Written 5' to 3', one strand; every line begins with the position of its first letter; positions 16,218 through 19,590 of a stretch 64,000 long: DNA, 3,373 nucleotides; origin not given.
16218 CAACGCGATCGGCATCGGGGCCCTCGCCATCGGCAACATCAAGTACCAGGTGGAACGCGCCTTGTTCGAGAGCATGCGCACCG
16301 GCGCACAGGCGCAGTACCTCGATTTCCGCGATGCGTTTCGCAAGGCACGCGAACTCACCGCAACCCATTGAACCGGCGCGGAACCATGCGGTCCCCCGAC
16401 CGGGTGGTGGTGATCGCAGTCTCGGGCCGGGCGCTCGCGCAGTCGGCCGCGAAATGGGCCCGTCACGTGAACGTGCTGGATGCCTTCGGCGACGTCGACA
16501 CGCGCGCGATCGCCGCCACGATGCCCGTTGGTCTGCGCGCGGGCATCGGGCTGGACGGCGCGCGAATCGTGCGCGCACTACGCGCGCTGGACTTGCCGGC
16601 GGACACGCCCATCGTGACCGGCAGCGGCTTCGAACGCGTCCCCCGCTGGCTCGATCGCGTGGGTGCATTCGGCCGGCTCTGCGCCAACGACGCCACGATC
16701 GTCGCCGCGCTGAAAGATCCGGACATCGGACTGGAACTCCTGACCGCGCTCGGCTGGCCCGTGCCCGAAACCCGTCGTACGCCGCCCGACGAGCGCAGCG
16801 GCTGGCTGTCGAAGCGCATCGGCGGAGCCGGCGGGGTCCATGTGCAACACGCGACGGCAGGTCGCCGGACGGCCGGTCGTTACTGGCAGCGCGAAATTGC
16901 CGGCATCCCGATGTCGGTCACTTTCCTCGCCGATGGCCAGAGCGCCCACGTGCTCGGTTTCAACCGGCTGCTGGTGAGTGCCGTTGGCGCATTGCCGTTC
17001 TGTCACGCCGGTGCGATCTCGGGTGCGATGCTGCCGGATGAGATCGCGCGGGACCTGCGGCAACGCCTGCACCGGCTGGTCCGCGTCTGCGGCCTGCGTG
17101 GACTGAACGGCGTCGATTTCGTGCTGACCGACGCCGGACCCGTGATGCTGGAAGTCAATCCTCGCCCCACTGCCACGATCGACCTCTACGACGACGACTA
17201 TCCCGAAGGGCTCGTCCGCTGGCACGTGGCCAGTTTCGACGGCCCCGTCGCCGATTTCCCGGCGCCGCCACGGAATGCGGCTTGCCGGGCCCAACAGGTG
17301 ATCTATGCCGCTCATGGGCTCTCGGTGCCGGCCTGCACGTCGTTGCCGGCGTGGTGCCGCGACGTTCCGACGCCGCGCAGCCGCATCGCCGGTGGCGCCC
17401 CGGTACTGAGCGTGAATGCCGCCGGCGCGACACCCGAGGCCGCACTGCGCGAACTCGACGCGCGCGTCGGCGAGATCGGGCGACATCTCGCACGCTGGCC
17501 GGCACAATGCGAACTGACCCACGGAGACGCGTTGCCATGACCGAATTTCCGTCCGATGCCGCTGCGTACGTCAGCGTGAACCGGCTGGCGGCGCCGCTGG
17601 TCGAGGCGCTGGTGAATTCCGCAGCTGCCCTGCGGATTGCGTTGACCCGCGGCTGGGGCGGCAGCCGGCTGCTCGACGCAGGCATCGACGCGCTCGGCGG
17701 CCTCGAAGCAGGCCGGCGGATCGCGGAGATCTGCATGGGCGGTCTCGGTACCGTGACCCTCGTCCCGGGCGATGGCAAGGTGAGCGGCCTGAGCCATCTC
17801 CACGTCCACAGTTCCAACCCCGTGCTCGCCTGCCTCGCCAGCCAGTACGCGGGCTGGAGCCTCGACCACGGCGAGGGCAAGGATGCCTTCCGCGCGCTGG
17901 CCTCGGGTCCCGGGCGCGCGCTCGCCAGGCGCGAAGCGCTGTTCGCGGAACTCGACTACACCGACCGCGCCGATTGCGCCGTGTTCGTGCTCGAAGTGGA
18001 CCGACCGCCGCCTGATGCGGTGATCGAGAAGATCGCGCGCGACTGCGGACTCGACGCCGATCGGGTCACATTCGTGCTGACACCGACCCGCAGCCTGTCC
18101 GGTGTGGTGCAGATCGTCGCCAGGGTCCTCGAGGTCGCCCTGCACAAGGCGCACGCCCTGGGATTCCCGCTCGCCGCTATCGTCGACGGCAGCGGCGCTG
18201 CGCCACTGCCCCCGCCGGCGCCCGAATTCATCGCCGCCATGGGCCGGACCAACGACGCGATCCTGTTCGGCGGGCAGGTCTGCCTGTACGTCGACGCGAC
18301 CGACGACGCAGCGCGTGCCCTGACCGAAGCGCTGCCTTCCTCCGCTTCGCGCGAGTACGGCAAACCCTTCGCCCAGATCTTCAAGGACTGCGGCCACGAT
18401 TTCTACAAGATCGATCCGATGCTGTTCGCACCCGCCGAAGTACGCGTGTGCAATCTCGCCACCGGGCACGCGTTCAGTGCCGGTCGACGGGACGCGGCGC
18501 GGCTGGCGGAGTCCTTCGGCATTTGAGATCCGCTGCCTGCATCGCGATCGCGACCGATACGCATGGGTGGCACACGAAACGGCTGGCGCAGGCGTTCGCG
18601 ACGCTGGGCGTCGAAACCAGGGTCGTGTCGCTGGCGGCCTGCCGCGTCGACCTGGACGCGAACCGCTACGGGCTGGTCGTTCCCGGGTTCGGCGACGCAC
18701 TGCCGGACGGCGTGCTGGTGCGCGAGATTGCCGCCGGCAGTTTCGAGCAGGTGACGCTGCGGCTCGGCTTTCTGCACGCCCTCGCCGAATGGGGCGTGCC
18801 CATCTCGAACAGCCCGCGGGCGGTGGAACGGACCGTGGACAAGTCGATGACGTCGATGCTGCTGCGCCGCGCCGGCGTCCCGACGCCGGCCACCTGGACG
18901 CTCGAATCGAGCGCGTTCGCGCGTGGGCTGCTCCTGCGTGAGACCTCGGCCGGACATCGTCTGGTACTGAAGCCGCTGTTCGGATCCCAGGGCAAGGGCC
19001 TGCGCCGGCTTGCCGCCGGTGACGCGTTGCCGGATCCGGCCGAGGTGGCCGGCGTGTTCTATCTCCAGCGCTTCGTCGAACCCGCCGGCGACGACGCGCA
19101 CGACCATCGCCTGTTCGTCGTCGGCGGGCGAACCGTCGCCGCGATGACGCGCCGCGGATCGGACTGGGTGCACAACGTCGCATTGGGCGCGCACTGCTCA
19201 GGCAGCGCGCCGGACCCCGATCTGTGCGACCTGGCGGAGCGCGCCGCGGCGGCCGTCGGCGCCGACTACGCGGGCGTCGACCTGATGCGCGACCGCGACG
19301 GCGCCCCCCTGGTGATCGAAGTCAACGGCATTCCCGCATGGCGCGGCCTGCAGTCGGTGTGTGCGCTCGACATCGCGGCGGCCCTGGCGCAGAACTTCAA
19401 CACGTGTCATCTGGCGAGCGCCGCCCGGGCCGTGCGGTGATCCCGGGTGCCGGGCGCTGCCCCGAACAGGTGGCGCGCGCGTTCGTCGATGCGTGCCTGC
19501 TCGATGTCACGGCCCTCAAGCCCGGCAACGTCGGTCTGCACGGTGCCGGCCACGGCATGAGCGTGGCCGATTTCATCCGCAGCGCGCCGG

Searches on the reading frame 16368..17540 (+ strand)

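Call 44: search_protein_families(library=pfam, proteins=[window:16368-17540:+], max_evalue=0.001)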
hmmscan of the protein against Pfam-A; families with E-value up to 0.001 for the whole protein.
window:16368-17540:+ (390 aa): 1 family
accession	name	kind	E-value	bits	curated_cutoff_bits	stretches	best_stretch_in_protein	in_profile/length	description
PF02655.19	ATP-grasp_3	-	3e-20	73.4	23.2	1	125-270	11-160/160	ATP-grasp domain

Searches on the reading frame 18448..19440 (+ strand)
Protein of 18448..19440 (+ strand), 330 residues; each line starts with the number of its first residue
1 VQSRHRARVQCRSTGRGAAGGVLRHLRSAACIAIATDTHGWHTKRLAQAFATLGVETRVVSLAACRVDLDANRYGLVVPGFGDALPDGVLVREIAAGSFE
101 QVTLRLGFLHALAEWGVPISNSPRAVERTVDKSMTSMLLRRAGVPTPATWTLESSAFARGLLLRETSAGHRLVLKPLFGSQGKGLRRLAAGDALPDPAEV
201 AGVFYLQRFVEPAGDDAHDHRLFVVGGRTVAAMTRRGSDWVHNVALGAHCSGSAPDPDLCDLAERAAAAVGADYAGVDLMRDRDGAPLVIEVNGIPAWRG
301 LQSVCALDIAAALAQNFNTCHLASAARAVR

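Call 44: search_protein_families(library=pfam, proteins=[window:18448-19440:+], max_evalue=0.001)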
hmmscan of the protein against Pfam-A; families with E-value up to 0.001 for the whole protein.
window:18448-19440:+ (330 aa): 5 families
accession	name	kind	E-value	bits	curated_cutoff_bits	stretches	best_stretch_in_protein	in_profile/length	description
PF08443.16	RimK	-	2.3e-16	60.4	21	1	131-315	3-186/188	RimK-like ATP-grasp domain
PF14397.11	ATPgrasp_ST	-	4.3e-07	29.9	31.4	0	258-302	217-262/278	Sugar-transfer associated ATP-grasp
PF02655.19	ATP-grasp_3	-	1.8e-05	25.3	23.2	1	131-293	3-154/160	ATP-grasp domain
PF14243.11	R2K_3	-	4.6e-05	24.1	26.3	1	219-294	88-150/169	ATP-grasp domain, R2K clade family 3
PF18030.7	Rimk_N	-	4.6e-05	24.1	26.4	1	35-126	7-94/94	RimK PreATP-grasp domain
